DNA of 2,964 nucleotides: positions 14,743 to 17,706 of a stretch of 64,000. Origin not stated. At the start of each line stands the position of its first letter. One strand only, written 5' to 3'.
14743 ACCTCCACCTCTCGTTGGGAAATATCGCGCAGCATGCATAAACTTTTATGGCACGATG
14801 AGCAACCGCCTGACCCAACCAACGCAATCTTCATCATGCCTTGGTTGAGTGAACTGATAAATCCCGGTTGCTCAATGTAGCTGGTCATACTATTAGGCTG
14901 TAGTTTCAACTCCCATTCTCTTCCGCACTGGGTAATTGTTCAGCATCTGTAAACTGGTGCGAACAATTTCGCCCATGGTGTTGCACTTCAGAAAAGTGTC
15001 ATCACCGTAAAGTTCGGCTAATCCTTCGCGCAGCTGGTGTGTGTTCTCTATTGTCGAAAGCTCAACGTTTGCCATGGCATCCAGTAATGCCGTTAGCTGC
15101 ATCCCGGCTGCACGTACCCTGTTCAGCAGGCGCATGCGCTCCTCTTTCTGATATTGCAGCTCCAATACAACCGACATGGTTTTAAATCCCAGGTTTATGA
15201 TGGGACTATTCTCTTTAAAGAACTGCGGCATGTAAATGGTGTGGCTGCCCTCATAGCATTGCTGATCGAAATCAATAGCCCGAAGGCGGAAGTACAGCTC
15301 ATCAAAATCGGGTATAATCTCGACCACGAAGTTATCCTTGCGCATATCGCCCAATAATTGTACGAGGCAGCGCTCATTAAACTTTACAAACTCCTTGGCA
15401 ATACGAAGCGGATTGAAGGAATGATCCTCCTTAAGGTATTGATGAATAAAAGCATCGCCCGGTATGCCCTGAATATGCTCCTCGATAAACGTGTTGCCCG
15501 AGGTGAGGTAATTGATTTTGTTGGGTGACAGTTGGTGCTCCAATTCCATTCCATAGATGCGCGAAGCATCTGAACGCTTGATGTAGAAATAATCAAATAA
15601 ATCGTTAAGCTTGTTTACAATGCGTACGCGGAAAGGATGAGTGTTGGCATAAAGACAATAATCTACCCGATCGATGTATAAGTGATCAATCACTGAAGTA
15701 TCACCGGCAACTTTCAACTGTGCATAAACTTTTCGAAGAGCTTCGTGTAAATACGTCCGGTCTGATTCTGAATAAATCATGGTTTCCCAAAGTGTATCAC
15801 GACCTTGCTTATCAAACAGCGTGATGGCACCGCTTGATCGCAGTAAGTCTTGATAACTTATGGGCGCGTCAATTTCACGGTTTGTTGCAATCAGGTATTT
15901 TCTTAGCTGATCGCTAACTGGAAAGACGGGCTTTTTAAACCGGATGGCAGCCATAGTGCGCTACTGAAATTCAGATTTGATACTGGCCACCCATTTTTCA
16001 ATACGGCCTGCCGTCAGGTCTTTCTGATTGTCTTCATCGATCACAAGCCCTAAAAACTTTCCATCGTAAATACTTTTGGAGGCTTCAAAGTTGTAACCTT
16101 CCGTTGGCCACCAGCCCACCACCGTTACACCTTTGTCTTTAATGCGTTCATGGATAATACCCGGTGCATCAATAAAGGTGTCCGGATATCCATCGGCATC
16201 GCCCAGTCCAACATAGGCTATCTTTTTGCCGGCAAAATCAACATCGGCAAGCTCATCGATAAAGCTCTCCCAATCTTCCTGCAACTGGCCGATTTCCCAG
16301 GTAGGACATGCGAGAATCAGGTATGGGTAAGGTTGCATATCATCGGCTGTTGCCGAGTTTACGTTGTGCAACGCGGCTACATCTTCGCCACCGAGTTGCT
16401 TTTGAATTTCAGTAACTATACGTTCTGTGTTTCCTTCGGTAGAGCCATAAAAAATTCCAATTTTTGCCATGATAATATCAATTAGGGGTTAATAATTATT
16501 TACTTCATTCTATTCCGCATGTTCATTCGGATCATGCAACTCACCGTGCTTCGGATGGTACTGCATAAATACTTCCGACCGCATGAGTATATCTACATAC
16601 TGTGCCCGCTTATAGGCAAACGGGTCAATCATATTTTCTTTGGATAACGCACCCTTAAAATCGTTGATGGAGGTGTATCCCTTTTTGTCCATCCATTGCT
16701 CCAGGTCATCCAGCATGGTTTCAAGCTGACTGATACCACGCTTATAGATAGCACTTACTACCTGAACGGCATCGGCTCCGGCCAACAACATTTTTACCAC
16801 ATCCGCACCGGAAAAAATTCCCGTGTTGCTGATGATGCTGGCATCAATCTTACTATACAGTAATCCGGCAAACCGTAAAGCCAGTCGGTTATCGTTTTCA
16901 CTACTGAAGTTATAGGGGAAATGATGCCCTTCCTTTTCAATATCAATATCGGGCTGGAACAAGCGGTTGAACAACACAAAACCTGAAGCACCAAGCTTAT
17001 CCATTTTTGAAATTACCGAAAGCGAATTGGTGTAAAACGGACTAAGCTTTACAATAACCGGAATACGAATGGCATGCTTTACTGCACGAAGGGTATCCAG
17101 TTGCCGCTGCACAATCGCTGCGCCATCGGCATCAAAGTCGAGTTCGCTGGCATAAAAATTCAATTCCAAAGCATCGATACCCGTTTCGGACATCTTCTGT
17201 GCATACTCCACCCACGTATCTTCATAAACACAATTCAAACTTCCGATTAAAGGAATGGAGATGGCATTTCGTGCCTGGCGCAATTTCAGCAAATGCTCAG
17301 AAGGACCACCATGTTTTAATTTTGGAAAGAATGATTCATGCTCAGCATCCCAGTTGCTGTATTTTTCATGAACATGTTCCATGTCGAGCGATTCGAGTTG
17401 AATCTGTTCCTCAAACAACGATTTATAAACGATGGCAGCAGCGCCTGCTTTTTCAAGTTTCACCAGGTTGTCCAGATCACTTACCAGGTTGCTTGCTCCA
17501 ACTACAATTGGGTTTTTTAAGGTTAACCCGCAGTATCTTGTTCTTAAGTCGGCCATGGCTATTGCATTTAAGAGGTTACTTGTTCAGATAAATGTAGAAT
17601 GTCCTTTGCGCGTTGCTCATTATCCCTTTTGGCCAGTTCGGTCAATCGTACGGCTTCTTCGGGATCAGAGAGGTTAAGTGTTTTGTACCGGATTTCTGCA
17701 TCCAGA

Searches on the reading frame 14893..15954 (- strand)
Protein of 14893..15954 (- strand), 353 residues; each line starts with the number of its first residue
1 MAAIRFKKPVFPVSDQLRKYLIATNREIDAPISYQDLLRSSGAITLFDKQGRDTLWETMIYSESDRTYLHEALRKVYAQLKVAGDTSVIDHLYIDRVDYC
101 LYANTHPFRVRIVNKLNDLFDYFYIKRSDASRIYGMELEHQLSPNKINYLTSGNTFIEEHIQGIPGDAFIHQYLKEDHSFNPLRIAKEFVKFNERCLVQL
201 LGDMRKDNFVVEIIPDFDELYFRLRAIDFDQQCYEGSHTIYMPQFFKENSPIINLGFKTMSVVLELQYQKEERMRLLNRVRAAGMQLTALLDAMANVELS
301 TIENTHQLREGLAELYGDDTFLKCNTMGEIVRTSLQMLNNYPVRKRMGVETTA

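Call 5: search_protein_families(library=pfam, proteins=[window:14893-15954:-], max_evalue=0.01)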
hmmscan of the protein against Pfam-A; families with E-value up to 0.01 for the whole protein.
window:14893-15954:- (353 aa): 0 families

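Call 6: search_protein_families(library=ncbifam, proteins=[window:14893-15954:-], max_evalue=0.001)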
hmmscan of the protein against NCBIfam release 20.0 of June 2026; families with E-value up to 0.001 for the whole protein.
window:14893-15954:- (353 aa): 0 families

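Call 24: search_protein_families(library=pfam, proteins=[window:14893-15954:-], max_evalue=1)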
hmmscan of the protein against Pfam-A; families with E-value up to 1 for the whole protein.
window:14893-15954:- (353 aa): 1 family
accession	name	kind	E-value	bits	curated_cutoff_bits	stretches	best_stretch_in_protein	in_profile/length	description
PF14203.11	TTRAP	-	0.088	13.4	27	0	59-80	10-31/62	Putative transposon-transfer assisting protein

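Call 25: find_homologous_proteins(query=window:14893-15954:-, max_evalue=0.001)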
Query window:14893-15954:- (353 aa): 8000 proteins with E <= 0.001 among 8000 candidates; the best 120 are listed.
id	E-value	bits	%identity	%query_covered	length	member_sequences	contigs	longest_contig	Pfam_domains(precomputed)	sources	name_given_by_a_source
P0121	1.1e-235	799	100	100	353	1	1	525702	-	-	-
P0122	7.3e-202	687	86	100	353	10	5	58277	-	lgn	-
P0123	2.3e-195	666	83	100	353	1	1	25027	-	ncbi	-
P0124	4.0e-195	665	84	100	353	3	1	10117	-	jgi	-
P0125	5.7e-190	648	81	100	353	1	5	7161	-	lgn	-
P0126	6.3e-190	648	82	100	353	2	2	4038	-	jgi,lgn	jgi:hypothetical protein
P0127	1.3e-189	647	81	100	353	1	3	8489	-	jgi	jgi:hypothetical protein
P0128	1.5e-187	640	81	100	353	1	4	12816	-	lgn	-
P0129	5.8e-187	638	81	100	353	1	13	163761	-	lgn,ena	-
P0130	6.1e-183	625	79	98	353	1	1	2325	-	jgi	jgi:hypothetical protein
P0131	2.5e-180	617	78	99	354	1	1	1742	-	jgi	-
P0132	2.8e-180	617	77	100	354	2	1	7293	-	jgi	-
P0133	3.4e-180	616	77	100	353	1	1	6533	-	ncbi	-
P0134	4.3e-180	616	77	99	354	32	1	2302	-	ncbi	-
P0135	7.3e-180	615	77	100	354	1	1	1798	-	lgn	-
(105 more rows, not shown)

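Call 35: predict_structure(alignment_id=A1)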
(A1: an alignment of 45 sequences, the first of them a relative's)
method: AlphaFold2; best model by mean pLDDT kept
length: 353 residues; sequences in the alignment: 45
mean_pLDDT: 58.6   pTM: 0.59
mean pLDDT of the five models: 58.6, 55.3, 54.1, 53.2, 50.9
residues with pLDDT >= 90: 13; 70-90: 115; 50-70: 90; < 50: 135
segments of 3 or more residues with pLDDT < 50: 1-9, 161-272, 342-353
pLDDT, mean of each block of 10 residues (from residue 1): 40 77 84 89 79 76 89 88 76 82 67 68 75 61 61 82 36 40 29 31 29 35 32 29 28 35 46 53 69 67 61 64 73 64 44 35
secondary structure, 60 per line:
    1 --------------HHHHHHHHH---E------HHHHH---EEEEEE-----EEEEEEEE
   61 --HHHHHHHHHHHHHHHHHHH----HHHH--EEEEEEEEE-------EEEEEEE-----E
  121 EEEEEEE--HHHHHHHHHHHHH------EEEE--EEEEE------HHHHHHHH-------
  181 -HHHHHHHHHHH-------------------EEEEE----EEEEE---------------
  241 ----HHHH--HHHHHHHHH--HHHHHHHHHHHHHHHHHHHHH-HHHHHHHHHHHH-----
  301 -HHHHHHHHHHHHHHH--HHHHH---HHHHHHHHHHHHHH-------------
elements in order: H15-23 H34-38 E42-47 E53-60 H63-81 H86-89 E92-100 E108-114 E120-127 H130-142 E149-152 E155-159 H166-173 H182-192 E212-216 E221-225 H245-248 H251-259 H262-282 H284-295 H302-316 H319-323 H327-340

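Call 37: search_solved_structures(query=A1, max_evalue=10)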
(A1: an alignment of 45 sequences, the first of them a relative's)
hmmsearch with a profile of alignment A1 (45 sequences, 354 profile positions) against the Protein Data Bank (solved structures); distinct sequences matched with E-value up to 10: 0.

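Call 39: fold_search(model_id=the predicted structure, library=pdb)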
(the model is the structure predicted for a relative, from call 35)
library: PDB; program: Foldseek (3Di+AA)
matches with E <= 10: 1354; with E <= 0.001: 0
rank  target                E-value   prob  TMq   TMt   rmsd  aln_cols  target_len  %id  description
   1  2x6f_B                1.4e-02  0.66  0.24  0.18  12.8       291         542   13  THE CRYSTAL STRUCTURE OF THE DROSOPHILA CLASS III PI3-KINASE VPS34 IN COMPLEX WITH 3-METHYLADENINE (released 2010-04-07)
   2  2x6j_B                1.4e-02  0.60  0.25  0.18  14.1       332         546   12  THE CRYSTAL STRUCTURE OF THE DROSOPHILA CLASS III PI3-KINASE VPS34 IN COMPLEX WITH PIK-93 (released 2010-04-07)
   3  2x6k_B                2.5e-02  0.63  0.26  0.19  12.6       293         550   13  THE CRYSTAL STRUCTURE OF THE DROSOPHILA CLASS III PI3-KINASE VPS34 IN COMPLEX WITH PI-103 (released 2010-04-07)
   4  2w7x                  2.5e-02  0.14  0.15  0.18  23.6       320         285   11  Cellular inhibition of checkpoint kinase 2 and potentiation of cytotoxic drugs by novel Chk2 inhibitor PV1019 (released 2009-09-22)
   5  2x6h_A                2.8e-02  0.41  0.24  0.18  13.7       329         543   12  THE CRYSTAL STRUCTURE OF THE DROSOPHILA CLASS III PI3-KINASE VPS34 (released 2010-04-07)
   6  2x6i_B                3.4e-02  0.54  0.27  0.19  13.8       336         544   12  THE CRYSTAL STRUCTURE OF THE DROSOPHILA CLASS III PI3-KINASE VPS34 IN COMPLEX WITH PIK-90 (released 2010-04-07)
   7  2x6i_A                3.8e-02  0.51  0.26  0.19  12.3       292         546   12  THE CRYSTAL STRUCTURE OF THE DROSOPHILA CLASS III PI3-KINASE VPS34 IN COMPLEX WITH PIK-90 (released 2010-04-07)
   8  2x6h_B                3.8e-02  0.44  0.25  0.18  13.9       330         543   12  THE CRYSTAL STRUCTURE OF THE DROSOPHILA CLASS III PI3-KINASE VPS34 (released 2010-04-07)
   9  2xk9                  3.8e-02  0.12  0.15  0.17  23.8       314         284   11  Structural analysis of checkpoint kinase 2 (Chk2) in complex with inhibitor PV1533 (released 2011-07-20)
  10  2x6k_A                6.0e-02  0.35  0.25  0.18  13.7       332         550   13  THE CRYSTAL STRUCTURE OF THE DROSOPHILA CLASS III PI3-KINASE VPS34 IN COMPLEX WITH PI-103 (released 2010-04-07)
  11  4cyj_D                7.9e-02  0.09  0.13  0.12  21.0       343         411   12  Chaetomium thermophilum Pan2:Pan3 complex (released 2014-06-11)
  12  5hvj_B                8.9e-02  0.33  0.15  0.17   7.0       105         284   14  Crystal structure of LIMK1 D460N mutant in complex with AMP-PNP (released 2016-05-04)
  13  2ycq                  9.9e-02  0.11  0.15  0.18  23.8       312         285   10  Crystal structure of checkpoint kinase 2 in complex with inhibitor PV1115 (released 2011-11-16)
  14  2yit                  9.9e-02  0.11  0.16  0.19  23.7       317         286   11  Structural analysis of checkpoint kinase 2 in complex with PV1162, a novel inhibitor (released 2011-09-07)
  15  5w5o_M                1.2e-01  0.10  0.15  0.18  20.2       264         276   13  Identification of potent and selective RIPK2 inhibitors for the treatment of inflammatory diseases. (released 2017-10-25)
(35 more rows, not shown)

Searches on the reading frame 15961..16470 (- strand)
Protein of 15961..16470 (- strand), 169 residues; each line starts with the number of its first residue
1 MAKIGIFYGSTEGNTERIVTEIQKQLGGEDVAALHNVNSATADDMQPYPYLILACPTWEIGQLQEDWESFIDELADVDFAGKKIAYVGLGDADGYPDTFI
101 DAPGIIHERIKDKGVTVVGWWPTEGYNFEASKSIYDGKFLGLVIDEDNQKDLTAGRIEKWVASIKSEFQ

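Call 5: search_protein_families(library=pfam, proteins=[window:15961-16470:-], max_evalue=0.01)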
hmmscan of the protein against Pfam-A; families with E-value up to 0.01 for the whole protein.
window:15961-16470:- (169 aa): 3 families
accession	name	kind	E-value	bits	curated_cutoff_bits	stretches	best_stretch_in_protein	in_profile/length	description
PF00258.30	Flavodoxin_1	-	2.3e-22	80.2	25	1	6-160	1-143/143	Flavodoxin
PF12724.12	Flavodoxin_5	-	1.1e-05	26.2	27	1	6-74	2-69/145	Flavodoxin domain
PF12641.12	Flavodoxin_3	-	0.0053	17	27.5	0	6-75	2-67/160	Flavodoxin domain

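Call 6: search_protein_families(library=ncbifam, proteins=[window:15961-16470:-], max_evalue=0.001)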
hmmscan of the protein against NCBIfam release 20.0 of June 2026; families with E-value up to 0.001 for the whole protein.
window:15961-16470:- (169 aa): 18 families
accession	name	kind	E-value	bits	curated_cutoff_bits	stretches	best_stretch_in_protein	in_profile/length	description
TIGR01752.1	flav_long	equivalog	2.5e-66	222.4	146.75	1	3-169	1-167/167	flavodoxin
NF006739.0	PRK09267.1-5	subfamily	1.5e-63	213.5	175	1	1-168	1-167/168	flavodoxin FldA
NF006736.0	PRK09267.1-2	equivalog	5.9e-61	204.9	202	1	1-165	1-161/161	flavodoxin FldA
NF006737.0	PRK09267.1-3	equivalog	1e-51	175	238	1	1-168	1-168/174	flavodoxin FldA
NF006735.0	PRK09267.1-1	equivalog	1.3e-50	171.6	315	1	1-168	1-168/176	flavodoxin FldA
NF009023.0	PRK12359.1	equivalog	1.1e-49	168.7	215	1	3-168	2-168/172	flavodoxin FldB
NF006738.0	PRK09267.1-4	equivalog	7e-49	165.7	172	1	3-168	2-170/171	flavodoxin FldA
NF005216.0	PRK06703.1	subfamily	3.6e-17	62.8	127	1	1-118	1-117/151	flavodoxin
TIGR01753.1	flav_short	equivalog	4.1e-17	63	123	1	5-119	2-115/140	flavodoxin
NF005246.0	PRK06756.1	subfamily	1.9e-11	44.1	130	1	1-118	1-118/148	flavodoxin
NF006531.0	PRK09004.1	equivalog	2.8e-09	36.9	158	1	1-117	1-116/146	FMN-binding protein MioC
NF005587.0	PRK07308.1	equivalog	2.7e-07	30.9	138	1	2-104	2-103/147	flavodoxin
NF004049.0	PRK05568.1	equivalog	3.5e-06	27.4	206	1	1-88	1-89/142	flavodoxin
TIGR01754.1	flav_RNR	hypoth_equivalog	1.7e-05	24.8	163.8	1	6-99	5-99/140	putative ribonucleotide reductase-associated flavodoxin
NF006747.0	PRK09271.1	equivalog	2e-05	24.4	104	1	4-94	3-98/160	flavodoxin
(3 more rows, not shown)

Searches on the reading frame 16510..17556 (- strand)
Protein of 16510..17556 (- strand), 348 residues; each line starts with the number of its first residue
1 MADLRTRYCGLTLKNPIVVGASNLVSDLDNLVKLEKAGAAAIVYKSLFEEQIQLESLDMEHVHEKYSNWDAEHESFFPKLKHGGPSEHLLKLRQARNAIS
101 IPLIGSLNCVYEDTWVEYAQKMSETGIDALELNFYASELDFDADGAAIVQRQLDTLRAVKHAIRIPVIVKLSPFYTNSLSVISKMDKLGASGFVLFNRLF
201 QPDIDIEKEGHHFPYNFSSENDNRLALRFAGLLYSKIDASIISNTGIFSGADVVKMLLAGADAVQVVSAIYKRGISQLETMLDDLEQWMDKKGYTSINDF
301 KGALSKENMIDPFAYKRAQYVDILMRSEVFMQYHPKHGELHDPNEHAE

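Call 5: search_protein_families(library=pfam, proteins=[window:16510-17556:-], max_evalue=0.01)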
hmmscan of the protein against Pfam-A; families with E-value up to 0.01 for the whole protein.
window:16510-17556:- (348 aa): 3 families
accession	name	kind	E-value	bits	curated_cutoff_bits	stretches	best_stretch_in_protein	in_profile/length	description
PF01180.27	DHO_dh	-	8.4e-17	61.7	27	1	87-289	81-291/291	Dihydroorotate dehydrogenase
PF01070.24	FMN_dh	-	0.00031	20.3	24.9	1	238-301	273-344/350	FMN-dependent dehydrogenase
PF00478.31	IMPDH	-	0.0034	16.9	25.6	0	235-299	204-268/345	IMP dehydrogenase / GMP reductase domain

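Call 6: search_protein_families(library=ncbifam, proteins=[window:16510-17556:-], max_evalue=0.001)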
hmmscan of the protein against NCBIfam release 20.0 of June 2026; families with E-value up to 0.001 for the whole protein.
window:16510-17556:- (348 aa): 16 families
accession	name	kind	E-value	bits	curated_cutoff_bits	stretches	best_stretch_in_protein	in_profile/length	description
NF005741.0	PRK07565.1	subfamily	1.4e-111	372.8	303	1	1-328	1-330/335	dihydroorotate dehydrogenase-like protein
NF005574.0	PRK07259.1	equivalog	6.4e-28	97.5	269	1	2-304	3-302/304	dihydroorotate dehydrogenase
TIGR01037.2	pyrD_sub1_fam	subfamily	2.5e-27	95.8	270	1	4-302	1-297/300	dihydroorotate dehydrogenase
NF041011.1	dihydoor_dh_Arch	equivalog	6e-26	91.2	330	1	9-302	4-285/289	dihydroorotate dehydrogenase PyrD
NF006183.0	PRK08318.1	equivalog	8.1e-26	90.7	335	1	1-309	1-323/422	NAD-dependent dihydropyrimidine dehydrogenase subunit PreA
NF002702.0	PRK02506.1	equivalog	3.1e-16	59.4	301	1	238-305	243-310/313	dihydroorotate oxidase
NF003645.0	PRK05286.1-2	equivalog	3.9e-08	32.5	366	1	164-305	210-355/359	quinone-dependent dihydroorotate dehydrogenase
NF010112.0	PRK13585.1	equivalog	1.1e-07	31.7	243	0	234-276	188-230/241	1-(5-phosphoribosyl)-5-[(5-phosphoribosylamino)methylideneamino]imidazole-4-carboxamide isomerase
NF003652.0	PRK05286.2-5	equivalog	1.3e-06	27.9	267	1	151-297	200-352/353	quinone-dependent dihydroorotate dehydrogenase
NF003647.0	PRK05286.1-5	equivalog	1.2e-05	24.3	619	1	239-302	288-351/354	quinone-dependent dihydroorotate dehydrogenase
NF003649.0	PRK05286.2-2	equivalog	1.7e-05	23.9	505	1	158-303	202-348/351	quinone-dependent dihydroorotate dehydrogenase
TIGR01036.1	pyrD_sub2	equivalog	4e-05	22.5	200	1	151-303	200-353/356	dihydroorotate dehydrogenase (quinone)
NF003651.0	PRK05286.2-4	equivalog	0.00017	20.3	448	1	240-302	311-373/377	quinone-dependent dihydroorotate dehydrogenase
TIGR02151.1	IPP_isom_2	equivalog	0.0002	20.4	281.3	0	237-290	258-319/338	type 2 isopentenyl-diphosphate Delta-isomerase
NF003648.0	PRK05286.2-1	equivalog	0.00029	19.8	433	0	155-305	199-356/360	quinone-dependent dihydroorotate dehydrogenase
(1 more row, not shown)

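Call 40: find_homologous_proteins(query=window:16510-17556:-, max_evalue=1e-10)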
Query window:16510-17556:- (348 aa): 7986 proteins with E <= 1e-10 among 8000 candidates; the best 120 are listed.
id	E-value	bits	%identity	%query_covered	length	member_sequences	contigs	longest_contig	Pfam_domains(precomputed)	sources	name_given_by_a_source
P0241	1.0e-221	753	96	100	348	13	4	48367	PF01180.28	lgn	-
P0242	4.1e-206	702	87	100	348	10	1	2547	PF01180.28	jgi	jgi:dihydroorotate dehydrogenase (fumarate)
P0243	1.6e-202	690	85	100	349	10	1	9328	PF01180.28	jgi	jgi:dihydroorotate dehydrogenase (fumarate)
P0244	4.8e-198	675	86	98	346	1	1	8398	PF01180.28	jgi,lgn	jgi:dihydroorotate dehydrogenase (fumarate)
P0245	4.1e-197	672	86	98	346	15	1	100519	PF01180.28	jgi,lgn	jgi:dihydroorotate dehydrogenase (fumarate)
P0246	1.5e-193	660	84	99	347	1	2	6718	PF01180.28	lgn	-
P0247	4.1e-193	659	83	99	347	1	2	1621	PF01180.28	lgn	-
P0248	7.6e-193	658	84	99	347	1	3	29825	PF01180.28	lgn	-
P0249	1.4e-192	657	84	99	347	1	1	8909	PF01180.28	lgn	-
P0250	2.7e-192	656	83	99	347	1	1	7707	PF01180.28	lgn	-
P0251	3.6e-192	656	83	99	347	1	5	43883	PF01180.28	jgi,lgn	jgi:dihydroorotate dehydrogenase (fumarate)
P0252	5.4e-192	655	83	99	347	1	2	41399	PF01180.28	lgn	-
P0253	5.8e-192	655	83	99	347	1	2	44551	PF01180.28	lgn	-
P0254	6.0e-192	655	83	99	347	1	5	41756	PF01180.28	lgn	-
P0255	8.6e-192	655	82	99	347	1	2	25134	PF01180.28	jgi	jgi:dihydroorotate dehydrogenase (fumarate)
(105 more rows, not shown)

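Call 50: search_solved_structures(query=window:16510-17556:-, max_evalue=0.001, show_alignments=2)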
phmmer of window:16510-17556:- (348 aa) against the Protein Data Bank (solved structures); distinct sequences matched with E-value up to 0.001: 34.
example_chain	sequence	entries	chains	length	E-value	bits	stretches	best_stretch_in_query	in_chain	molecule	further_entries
5ksw_A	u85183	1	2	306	1.5e-09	40.8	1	97-298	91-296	Dihydroorotate dehydrogenase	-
5ue9_A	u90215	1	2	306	1.5e-09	40.8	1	97-298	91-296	Dihydroorotate dehydrogenase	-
1ep1_A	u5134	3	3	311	6.7e-09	38.6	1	98-293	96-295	DIHYDROOROTATE DEHYDROGENASE B (PYRD SUBUNIT)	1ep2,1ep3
1jub_A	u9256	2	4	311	4.2e-08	36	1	236-304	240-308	dihydroorotate dehydrogenase A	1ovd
1jrb_A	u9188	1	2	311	4.5e-08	35.9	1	236-304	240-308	dihydroorotate dehydrogenase A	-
1jqv_A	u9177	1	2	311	4.5e-08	35.9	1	236-304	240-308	Dihydroorotate dehydrogenase A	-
1dor_A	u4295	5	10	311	4.5e-08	35.9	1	236-304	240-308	DIHYDROOROTATE DEHYDROGENASE A | DIHYDROOROTATE DEHYDROGENASE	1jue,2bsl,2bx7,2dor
1jrc_A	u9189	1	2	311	4.6e-08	35.9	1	236-304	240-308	dihydroorotate dehydrogenase A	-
1jqx_A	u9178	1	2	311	4.6e-08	35.9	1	236-304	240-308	dihydroorotate dehydrogenase A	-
4wzh_A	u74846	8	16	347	6.4e-06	28.8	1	233-304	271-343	Dihydroorotate dehydrogenase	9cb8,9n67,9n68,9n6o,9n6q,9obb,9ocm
3c61_A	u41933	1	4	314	7.3e-06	28.6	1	233-304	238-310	Dihydroorotate dehydrogenase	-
1h7x_A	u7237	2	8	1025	1.1e-05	28.1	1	103-281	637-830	DIHYDROPYRIMIDINE DEHYDROGENASE | Dihydropyrimidine dehydrogenase [NADP(+)]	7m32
3oix_A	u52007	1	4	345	1.4e-05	27.7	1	232-305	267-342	Putative dihydroorotate dehydrogenase; dihydroorotate oxidase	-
7m31_A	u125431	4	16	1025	1.9e-05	27.2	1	103-280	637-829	Dihydropyrimidine dehydrogenase [NADP(+)]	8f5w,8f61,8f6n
3c3n_A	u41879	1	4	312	2.5e-05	26.9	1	238-304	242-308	Dihydroorotate dehydrogenase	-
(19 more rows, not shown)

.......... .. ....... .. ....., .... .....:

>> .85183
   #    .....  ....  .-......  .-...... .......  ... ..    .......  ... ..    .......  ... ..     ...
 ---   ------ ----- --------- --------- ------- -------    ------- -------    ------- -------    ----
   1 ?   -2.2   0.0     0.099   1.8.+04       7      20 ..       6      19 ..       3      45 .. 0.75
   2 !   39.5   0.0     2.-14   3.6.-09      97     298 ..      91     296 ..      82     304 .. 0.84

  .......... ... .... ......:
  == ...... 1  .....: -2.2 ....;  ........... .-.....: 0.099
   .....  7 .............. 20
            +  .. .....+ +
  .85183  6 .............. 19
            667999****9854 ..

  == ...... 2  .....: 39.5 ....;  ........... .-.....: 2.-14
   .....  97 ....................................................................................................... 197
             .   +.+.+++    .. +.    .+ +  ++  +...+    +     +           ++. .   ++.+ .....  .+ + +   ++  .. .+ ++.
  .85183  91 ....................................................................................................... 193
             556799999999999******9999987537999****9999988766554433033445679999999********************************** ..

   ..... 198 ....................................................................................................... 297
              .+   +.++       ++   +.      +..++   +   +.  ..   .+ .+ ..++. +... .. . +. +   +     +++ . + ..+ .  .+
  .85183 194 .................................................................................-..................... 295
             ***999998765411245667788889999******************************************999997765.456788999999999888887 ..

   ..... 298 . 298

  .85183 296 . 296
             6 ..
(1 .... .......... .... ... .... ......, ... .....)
